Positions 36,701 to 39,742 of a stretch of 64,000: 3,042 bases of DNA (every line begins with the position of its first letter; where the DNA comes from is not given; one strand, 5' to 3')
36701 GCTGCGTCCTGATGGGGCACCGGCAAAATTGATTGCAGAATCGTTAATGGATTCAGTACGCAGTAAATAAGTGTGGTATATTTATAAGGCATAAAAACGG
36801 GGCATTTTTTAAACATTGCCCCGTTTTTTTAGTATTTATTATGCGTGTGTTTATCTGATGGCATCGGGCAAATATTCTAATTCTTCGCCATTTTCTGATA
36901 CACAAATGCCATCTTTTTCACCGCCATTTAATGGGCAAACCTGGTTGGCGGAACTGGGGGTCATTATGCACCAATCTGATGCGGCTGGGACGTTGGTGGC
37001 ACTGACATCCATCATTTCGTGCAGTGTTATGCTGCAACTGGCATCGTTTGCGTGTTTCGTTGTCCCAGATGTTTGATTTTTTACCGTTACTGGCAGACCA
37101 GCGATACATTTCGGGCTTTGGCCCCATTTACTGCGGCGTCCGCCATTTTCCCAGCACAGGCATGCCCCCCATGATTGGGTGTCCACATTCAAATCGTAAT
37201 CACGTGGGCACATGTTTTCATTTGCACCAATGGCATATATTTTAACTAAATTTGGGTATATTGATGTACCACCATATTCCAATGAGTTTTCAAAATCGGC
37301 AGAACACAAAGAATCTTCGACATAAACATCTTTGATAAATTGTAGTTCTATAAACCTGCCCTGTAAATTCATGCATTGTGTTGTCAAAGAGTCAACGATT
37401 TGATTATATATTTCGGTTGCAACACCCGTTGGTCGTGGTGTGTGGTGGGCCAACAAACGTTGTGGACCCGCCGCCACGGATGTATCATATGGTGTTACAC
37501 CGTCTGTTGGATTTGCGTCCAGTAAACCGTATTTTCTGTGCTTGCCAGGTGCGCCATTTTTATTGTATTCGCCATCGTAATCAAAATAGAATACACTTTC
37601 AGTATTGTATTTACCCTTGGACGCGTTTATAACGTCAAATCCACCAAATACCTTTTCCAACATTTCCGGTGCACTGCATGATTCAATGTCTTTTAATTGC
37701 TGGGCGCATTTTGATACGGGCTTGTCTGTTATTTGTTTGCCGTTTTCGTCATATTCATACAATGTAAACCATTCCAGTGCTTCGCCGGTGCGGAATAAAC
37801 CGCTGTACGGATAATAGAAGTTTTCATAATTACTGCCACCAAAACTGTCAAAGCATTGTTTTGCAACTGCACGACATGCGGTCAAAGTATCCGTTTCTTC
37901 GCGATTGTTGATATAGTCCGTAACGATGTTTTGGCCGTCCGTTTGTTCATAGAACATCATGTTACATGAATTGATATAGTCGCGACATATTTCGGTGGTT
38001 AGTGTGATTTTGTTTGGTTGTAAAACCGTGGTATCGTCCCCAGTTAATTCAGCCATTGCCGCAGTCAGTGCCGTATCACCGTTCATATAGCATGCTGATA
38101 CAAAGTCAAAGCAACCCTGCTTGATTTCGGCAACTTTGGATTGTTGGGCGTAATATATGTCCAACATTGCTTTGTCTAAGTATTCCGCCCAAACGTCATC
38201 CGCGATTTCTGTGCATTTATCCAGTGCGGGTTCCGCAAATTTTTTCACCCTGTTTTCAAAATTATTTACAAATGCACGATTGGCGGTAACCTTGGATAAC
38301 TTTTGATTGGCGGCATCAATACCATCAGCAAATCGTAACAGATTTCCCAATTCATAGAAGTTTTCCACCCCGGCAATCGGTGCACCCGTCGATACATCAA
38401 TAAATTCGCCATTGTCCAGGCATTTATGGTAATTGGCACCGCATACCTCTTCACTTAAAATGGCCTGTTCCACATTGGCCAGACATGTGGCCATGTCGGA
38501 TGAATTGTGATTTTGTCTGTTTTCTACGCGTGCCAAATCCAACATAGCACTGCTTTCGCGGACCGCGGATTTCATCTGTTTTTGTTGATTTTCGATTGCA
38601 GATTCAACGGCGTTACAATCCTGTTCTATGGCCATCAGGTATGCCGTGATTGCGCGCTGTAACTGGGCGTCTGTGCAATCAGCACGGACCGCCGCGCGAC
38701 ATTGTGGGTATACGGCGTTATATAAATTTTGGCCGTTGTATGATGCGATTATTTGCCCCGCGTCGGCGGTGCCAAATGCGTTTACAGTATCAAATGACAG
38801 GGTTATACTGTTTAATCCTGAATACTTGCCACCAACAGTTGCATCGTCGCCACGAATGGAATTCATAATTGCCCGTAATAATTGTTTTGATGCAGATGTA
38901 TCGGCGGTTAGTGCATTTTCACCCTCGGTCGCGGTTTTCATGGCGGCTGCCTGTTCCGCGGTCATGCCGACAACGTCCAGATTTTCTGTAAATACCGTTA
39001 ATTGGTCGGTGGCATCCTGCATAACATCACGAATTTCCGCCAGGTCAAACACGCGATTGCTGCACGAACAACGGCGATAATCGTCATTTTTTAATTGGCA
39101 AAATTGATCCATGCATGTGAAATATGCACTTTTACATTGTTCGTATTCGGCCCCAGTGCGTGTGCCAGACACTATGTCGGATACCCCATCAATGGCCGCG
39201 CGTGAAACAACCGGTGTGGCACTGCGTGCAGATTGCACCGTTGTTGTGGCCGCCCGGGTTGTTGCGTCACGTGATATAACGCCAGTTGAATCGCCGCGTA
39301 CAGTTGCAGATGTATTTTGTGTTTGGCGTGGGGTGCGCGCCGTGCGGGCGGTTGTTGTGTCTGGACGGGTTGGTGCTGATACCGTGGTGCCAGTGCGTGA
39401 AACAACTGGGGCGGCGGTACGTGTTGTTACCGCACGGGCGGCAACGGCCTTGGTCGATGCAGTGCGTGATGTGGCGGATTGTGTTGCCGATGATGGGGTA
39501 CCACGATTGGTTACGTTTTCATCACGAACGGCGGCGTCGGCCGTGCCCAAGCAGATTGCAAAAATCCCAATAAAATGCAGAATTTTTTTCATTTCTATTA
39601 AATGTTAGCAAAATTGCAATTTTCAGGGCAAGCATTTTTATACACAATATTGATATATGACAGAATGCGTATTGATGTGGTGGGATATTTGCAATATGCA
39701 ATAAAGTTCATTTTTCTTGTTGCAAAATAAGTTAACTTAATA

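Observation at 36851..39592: Family B: secreted proteins with a basic Thr/Ser/Ala/Arg-rich low-complexity N-region and a conserved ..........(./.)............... module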

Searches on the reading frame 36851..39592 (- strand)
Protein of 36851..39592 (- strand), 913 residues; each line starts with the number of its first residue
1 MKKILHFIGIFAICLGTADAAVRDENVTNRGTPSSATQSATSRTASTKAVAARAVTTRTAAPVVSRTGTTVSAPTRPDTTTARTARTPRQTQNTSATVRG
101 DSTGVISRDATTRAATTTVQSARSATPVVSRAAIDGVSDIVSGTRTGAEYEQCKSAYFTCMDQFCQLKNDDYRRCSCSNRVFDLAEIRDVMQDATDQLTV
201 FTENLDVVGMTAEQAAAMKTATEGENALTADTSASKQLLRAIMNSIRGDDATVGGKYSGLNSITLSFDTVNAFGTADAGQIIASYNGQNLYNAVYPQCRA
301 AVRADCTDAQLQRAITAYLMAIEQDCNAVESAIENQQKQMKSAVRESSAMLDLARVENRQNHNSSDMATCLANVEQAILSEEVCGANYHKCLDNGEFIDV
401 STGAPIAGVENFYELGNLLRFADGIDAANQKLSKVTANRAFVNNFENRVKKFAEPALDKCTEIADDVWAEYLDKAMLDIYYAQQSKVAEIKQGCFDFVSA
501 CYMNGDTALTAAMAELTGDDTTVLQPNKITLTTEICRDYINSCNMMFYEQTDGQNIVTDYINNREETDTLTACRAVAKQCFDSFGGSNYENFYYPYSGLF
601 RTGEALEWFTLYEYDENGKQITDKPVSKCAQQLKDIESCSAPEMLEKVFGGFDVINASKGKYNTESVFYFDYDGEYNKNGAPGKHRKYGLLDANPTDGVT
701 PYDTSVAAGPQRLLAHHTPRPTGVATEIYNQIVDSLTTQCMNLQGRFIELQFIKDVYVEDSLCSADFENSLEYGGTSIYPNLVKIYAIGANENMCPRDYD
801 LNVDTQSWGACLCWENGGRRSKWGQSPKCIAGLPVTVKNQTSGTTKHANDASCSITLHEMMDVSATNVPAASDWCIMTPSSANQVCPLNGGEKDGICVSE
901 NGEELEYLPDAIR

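Call 4: search_protein_families(library=pfam, proteins=[window:36851-39592:-], max_evalue=1)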
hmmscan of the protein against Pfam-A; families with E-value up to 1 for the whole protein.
window:36851-39592:- (913 aa): 0 families

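Call 5: search_protein_families(library=ncbifam, proteins=[window:36851-39592:-], max_evalue=1)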
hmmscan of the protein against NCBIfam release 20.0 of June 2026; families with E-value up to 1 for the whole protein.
window:36851-39592:- (913 aa): 0 families

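Call 10: find_homologous_proteins(query=window:36854-39148:-)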
Query seq(765 aa) (765 aa): 1020 proteins with E <= 0.001 among 8000 candidates; the best 120 are listed.
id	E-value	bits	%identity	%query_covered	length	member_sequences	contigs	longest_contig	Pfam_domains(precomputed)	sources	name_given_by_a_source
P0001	0.0e+0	1756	99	100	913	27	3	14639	-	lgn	-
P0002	0.0e+0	1402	79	100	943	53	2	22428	-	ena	-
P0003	0.0e+0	1399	78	100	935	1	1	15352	-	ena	-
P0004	0.0e+0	1396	77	100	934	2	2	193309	-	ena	-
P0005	0.0e+0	1394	78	100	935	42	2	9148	-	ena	-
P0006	0.0e+0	1392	79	100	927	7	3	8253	-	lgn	-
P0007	0.0e+0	1388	78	100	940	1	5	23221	-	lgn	-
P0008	0.0e+0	1387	80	100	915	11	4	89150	-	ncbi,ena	-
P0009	0.0e+0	1385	77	100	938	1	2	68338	-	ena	-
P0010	0.0e+0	1384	77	100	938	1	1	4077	-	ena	-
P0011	0.0e+0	1382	78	100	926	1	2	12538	-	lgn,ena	-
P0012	0.0e+0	1377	77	100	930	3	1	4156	-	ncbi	-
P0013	0.0e+0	1368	77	100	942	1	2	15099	-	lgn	-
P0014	0.0e+0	1365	79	100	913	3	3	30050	-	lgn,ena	-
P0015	0.0e+0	1365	78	100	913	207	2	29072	-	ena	-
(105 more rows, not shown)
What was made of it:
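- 36851..39592 (-): Long-class gene, 913 aa (stop codon included). It is a single-copy core gene, convergent with lpxB. More than 1020 homologs (call 10).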

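Call 24: find_related_loci(query=A1, collection=genome_contigs, flank=10000)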
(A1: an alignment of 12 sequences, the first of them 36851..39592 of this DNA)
Query A1 (913 aa) in genome_contigs; peptide patterns used: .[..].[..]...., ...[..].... (x = any residue, [..] = any of these).
277 stretches matched a pattern; 175 encode a relative of the query (tblastn E <= 1e-3); the best 80 are kept; 80 distinct loci.
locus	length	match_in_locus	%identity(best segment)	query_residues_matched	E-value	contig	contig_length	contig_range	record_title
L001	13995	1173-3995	73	1-912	0e+0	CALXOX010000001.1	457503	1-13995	MAG: uncultured Alphaproteobacteria bacterium isolate BRZ_MD__bin1 genome assembly, contig: BRZ_MD__NODE_4_length_457503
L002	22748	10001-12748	74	1-912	0e+0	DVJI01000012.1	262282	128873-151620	MAG TPA_asm: Candidatus Enterousia intestinigallinarum isolate ChiGjej3B3-5194 ChiGjej3B3M5__C728095_L262282_SRR6323341,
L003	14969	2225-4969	75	1-913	0e+0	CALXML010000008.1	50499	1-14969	MAG: uncultured Alphaproteobacteria bacterium isolate BRZ_KL__bin36 genome assembly, contig: BRZ_KL__NODE_647_length_504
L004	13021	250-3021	72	1-912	0e+0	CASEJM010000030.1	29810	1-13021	uncultured proteobacterium isolate Batch3_idba_bin.193 genome assembly, contig: Batch3_idba_bin.193.fa_k87_28859772, who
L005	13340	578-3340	72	1-912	0e+0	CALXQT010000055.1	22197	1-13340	MAG: uncultured Alphaproteobacteria bacterium isolate E20__bin73 genome assembly, contig: E20__k127_1464415, whole genom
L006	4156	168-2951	71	1-912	0e+0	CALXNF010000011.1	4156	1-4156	MAG: uncultured Alphaproteobacteria bacterium isolate E02__bin305 genome assembly, contig: E02__k127_5280474, whole geno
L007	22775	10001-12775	73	1-912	0e+0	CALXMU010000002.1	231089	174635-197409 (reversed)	MAG: uncultured Alphaproteobacteria bacterium isolate BRZ_MD__bin57 genome assembly, contig: BRZ_MD__NODE_45_length_2310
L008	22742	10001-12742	71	1-913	0e+0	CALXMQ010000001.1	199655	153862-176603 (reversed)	MAG: uncultured Alphaproteobacteria bacterium isolate BRZ_KT__bin2 genome assembly, contig: BRZ_KT__NODE_12_length_19965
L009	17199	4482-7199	70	1-913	0e+0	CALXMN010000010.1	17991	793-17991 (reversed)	MAG: uncultured Alphaproteobacteria bacterium isolate BRZ_KQ__bin82 genome assembly, contig: BRZ_KQ__NODE_5801_length_17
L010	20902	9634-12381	70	1-913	0e+0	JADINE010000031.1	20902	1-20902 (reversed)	MAG: Candidatus Enterousia excrementavium isolate B1-16210 B1M03__C268815_L20902_SRR9113712, whole genome shotgun sequen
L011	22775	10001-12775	73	1-912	0e+0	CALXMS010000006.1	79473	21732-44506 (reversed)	MAG: uncultured Alphaproteobacteria bacterium isolate BRZ_MB__bin43 genome assembly, contig: BRZ_MB__NODE_498_length_794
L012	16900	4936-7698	68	1-912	0e+0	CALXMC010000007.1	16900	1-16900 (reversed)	MAG: uncultured Alphaproteobacteria bacterium isolate BRZ_EE__bin33 genome assembly, contig: BRZ_EE__NODE_4203_length_16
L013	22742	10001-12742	66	1-912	0e+0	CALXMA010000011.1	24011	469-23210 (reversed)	MAG: uncultured Alphaproteobacteria bacterium isolate BRZ_IT__bin13 genome assembly, contig: BRZ_IT__NODE_2126_length_24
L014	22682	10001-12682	66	1-913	0e+0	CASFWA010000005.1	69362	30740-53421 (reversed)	uncultured proteobacterium isolate A86_L4_360360_idba_bin.28 genome assembly, contig: A86_L4_360360_idba_bin.28.fa_scaff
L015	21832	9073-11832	66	1-912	0e+0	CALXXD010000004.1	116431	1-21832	MAG: uncultured Alphaproteobacteria bacterium isolate BRZ_AB__bin14 genome assembly, contig: BRZ_AB__NODE_161_length_116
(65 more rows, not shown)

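Call 44: search_solved_structures(query=A4, max_evalue=1)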
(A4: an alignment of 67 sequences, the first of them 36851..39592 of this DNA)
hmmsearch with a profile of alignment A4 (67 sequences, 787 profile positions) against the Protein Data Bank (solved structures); distinct sequences matched with E-value up to 1: 0.
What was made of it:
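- Tried and rejected: A PDB sequence-profile search returned 0 hits (call 44).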

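Call 45: predict_structure(alignment_id=A4)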
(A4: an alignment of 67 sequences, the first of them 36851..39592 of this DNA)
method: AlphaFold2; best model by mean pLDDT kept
length: 913 residues; sequences in the alignment: 67
mean_pLDDT: 77.1   pTM: 0.58
mean pLDDT of the five models: 77.1, 76.3, 74.8, 74.1, 72.1
residues with pLDDT >= 90: 422; 70-90: 224; 50-70: 78; < 50: 189
segments of 3 or more residues with pLDDT < 50: 1-6, 10-143, 223-232, 239-254, 256-277
pLDDT, mean of each block of 10 residues (from residue 1): 46 37 32 33 33 33 32 42 36 31 32 32 35 36 61 86 76 62 66 72 62 60 48 49 45 44 33 46 68 83 84 86 79 75 72 76 89 95 94 92 87 89 86 92 94 93 93 94 92 88 86 76 84 88 86 83 90 96 96 97 97 96 97 95 97 98 95 96 96 97 95 96 98 97 97 94 94 83 93 96 97 97 95 89 79 94 86 95 96 96 95 86
secondary structure, 60 per line:
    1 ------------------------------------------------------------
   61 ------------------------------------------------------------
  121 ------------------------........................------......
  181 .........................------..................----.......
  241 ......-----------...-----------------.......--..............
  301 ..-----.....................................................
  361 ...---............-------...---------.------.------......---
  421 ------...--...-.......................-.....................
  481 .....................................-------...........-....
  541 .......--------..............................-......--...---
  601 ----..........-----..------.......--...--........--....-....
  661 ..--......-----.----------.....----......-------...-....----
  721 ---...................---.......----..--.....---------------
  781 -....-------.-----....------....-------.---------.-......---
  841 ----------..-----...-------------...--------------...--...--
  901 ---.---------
elements in order (helices of 4 or more, strands of 3 or more residues): H145-168 H175-205 H212-229 H234-246 H278-284 H287-302 H308-362 H367-378 H412-417 H436-458 H461-517 H525-535 H537-547 H556-585 H587-592 H605-609 E610-614 H628-634 H642-649 E652-655 E657-662 E665-670 E687-691 E696-701 E709-711 E713-716 H724-742 E746-749 E761-765 H782-785 H799-802 E809-812 E832-837 E858-860 E874-876 E891-893 E896-898
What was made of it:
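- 38543..39142 (-): 8-Cys helical domain, residues 151-350 (C153, 160, 165, 175, 177, 298, 306, 326). This is the unit shared with the short class. Helical in the AF2 model (call 45).
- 37793..38542 (-): Second helical, 8-Cys region, residues 351-600, with very long helices (H461-517) and C-x6-C pairs. AF2 pLDDT 85-95 (call 45).
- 36854..37792 (-): Variable beta-rich, Cys-containing C-terminal region, residues 601-913, ending in a clade-specific LPDAI / LP[ED]G[LI] motif. AF2 strands, pLDDT above 90 (call 45).
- Closest known: Colicin-type bacteriocins. Same: Both have a disordered N-terminal region, very long helices and a distinct C-terminal domain (call 45).
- Confidence is high from about residue 290 onwards (pLDDT mostly 85-98) but only 33-49 for residues ~223-277, inside the 8-Cys domain (call 45). 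The layout resembles that order of parts (call 45). The AF2 model is confident (call 45).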

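Call 49: fold_search(model_id=the predicted structure, library=pdb)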
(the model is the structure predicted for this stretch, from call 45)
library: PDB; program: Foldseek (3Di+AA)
matches with E <= 10: 30; with E <= 0.001: 0
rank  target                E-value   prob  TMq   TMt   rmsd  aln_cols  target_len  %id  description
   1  1cii                  1.9e+00  0.03  0.05  0.07  53.1       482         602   12  COLICIN IA (released 1998-01-14)
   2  9j3x_A                2.1e+00  0.05  0.07  0.09  31.9       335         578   11  Cryo-EM structure of lysosome cholesterol sencing protein LYCHOS in Tight-state (released 2025-04-02)
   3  5g05_P                2.2e+00  0.03  0.05  0.08  37.8       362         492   12  Cryo-EM structure of combined apo phosphorylated APC (released 2016-05-25)
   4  9v4m_D                2.7e+00  0.03  0.07  0.05  28.1       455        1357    9  Crystal structure of the T.thermophilus transcription initiation complex bound to Ap4G (released 2025-10-22)
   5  4u6u_D                3.1e+00  0.05  0.08  0.19  23.7       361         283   11  Crystal Structure of the Cog5-Cog7 complex from Kluyveromyces lactis (released 2014-10-22)
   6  9hcj_R0               3.1e+00  0.02  0.07  0.05  33.6       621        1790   10  D. discoideum nuclear pore complex (released 2024-12-25)
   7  8f5p_C                3.5e+00  0.02  0.07  0.06  21.2       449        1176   14  Structure of Leishmania tarentolae IFT-A (state 2) (released 2022-12-21)
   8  9mvz_D                3.7e+00  0.03  0.07  0.07  42.8       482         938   10  Tripartite complex of MmpL5-S5-AcpM from Mycolicibacterium smegmatis (released 2025-07-30)
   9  7qdz_B                3.7e+00  0.02  0.06  0.05  32.5       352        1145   12  80S-bound human SKI complex in the closed state (released 2022-02-09)
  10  3g5n_A                4.3e+00  0.02  0.04  0.08  29.6       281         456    9  Triple ligand occupancy crystal structure of cytochrome P450 2B4 in complex with the inhibitor 1-biphenyl-4-methyl-1H- (released 2009-05-12)
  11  6tpi_A                4.7e+00  0.04  0.06  0.12  37.4       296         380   11  EnvC bound to the FtsX periplasmic domain (released 2020-11-04)
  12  9jbe_A                5.2e+00  0.01  0.07  0.08  33.9       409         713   11  Cryo-EM structure of the human LYCHOS in complex with cholesterol and cholesteryl hemisuccinate in the contracted stat (released 2025-07-16)
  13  8pr1_A                6.2e+00  0.03  0.08  0.08  21.8       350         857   10  Cytoplasmic dynein-B heavy chain bound to IC-LC tower (released 2024-03-27)
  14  5y5a_A                6.5e+00  0.01  0.05  0.07  34.8       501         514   10  Crystal structure of Est1 and Cdc13 (released 2017-12-20)
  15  3kbt_A                6.8e+00  0.06  0.12  0.25  19.8       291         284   12  Crystal structure of the ankyrin binding domain of human erythroid beta spectrin (repeats 13-15) in complex with the s (released 2010-02-02)
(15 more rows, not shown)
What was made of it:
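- On Colicin-type bacteriocins: Best Foldseek hit is 1cii at E 1.9, TM 0.05-0.07 (call 49).
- Colicin Ia is the top, though non-significant, Foldseek hit (call 49). The Foldseek hit has E 1.9 and TM 0.05, which is noise (call 49).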

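Call 53: fold_search(model_id=the predicted structure, library=viral)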
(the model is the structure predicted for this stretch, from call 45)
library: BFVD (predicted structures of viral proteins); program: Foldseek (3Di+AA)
matches with E <= 10: 82; with E <= 0.001: 0
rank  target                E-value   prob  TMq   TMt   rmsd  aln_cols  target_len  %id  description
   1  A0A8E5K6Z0            1.1e-01  0.23  0.07  0.08  48.4       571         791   14  (no name in the UniProt tables at hand)
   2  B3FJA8                2.0e-01  0.08  0.06  0.07  42.8       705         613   10  Virion structural protein [Pseudomonas phage 201phi2-1]
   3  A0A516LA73            3.1e-01  0.08  0.07  0.06  47.4       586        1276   15  (no name in the UniProt tables at hand)
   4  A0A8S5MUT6            3.6e-01  0.13  0.06  0.09  49.4       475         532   12  Uncharacterized protein [Myoviridae sp. ctxZR60]
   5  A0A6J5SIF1            4.8e-01  0.15  0.05  0.08  49.6       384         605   13  Uncharacterized protein [uncultured Caudovirales phage]
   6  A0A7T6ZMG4            5.0e-01  0.03  0.07  0.07  33.7       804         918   11  Internal virion protein B [Providencia phage PSTRCR_114]
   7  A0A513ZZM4            6.6e-01  0.05  0.06  0.04  54.1       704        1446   13  Putative RecF/RecN/SMC-like protein [Aeromonas phage LAh_6]
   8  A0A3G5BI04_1          1.1e+00  0.07  0.07  0.06  43.9       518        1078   12  Wssv144 [White spot syndrome virus]
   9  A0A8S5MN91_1          1.2e+00  0.03  0.05  0.05  41.6       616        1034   11  Uncharacterized protein [Myoviridae sp. ctI7W9]
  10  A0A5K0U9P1            1.2e+00  0.05  0.07  0.11  54.0       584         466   10  Uncharacterized protein [Yasminevirus sp. GU-2018]
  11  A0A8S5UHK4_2          1.5e+00  0.06  0.09  0.08  40.7       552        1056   12  Trimeric coiled-coil viral fiber [Siphoviridae sp. ctZd434]
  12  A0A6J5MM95            1.6e+00  0.05  0.08  0.11  28.2       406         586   11  Uncharacterized protein [uncultured Caudovirales phage]
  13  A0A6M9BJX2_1          1.6e+00  0.03  0.05  0.04  44.8       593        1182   10  RNA-directed RNA polymerase [Kummerowia striata picorna-like virus]
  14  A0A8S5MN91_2          1.8e+00  0.04  0.06  0.06  38.4       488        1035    9  Uncharacterized protein [Myoviridae sp. ctI7W9]
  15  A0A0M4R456            1.9e+00  0.02  0.06  0.07  39.6       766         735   11  Internal virion protein [Caulobacter phage Percy]
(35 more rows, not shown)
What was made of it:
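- Tried and rejected: Fold searches: PDB Foldseek found nothing (call 49) and BFVD found nothing (call 53).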

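Call 76: search_protein_families(library=phrogs, proteins=[window:36851-39592:-], max_evalue=0.01)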
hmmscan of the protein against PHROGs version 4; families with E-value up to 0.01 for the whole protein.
window:36851-39592:- (913 aa): 0 families

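Call 77: search_protein_families(library=padloc, proteins=[window:36851-39592:-], max_evalue=0.01)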
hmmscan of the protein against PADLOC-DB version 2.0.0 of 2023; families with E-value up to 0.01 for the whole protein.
window:36851-39592:- (913 aa): 1 family
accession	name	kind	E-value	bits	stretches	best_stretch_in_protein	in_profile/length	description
PDLC01639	Csx1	-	0.0025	14.9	1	191-329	45-184/361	CAS-III; associated_signaling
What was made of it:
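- On Phage or anti-phage defence proteins: PADLOC gives only Csx1 at 14.9 bits, E 0.0025 (call 77).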

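Call 78: search_dna_similar(query=window:36851-39160:-, collection=plasmids, mode=protein, max_evalue=0.001, max_rows=10)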
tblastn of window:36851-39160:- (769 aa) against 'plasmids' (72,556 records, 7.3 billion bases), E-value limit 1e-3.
No match.

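Call 79: search_dna_similar(query=window:36851-39160:-, collection=phages, mode=protein, max_evalue=0.001, max_rows=10)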
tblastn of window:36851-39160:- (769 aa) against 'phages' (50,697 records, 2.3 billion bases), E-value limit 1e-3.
No match.
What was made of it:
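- On Colicin-type bacteriocins: There is no plasmid or phage match (calls 78, 79).
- There are no plasmid or phage matches (calls 78, 79).
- Tried and rejected: Phage, plasmid or defence origin: none (calls 76-79).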
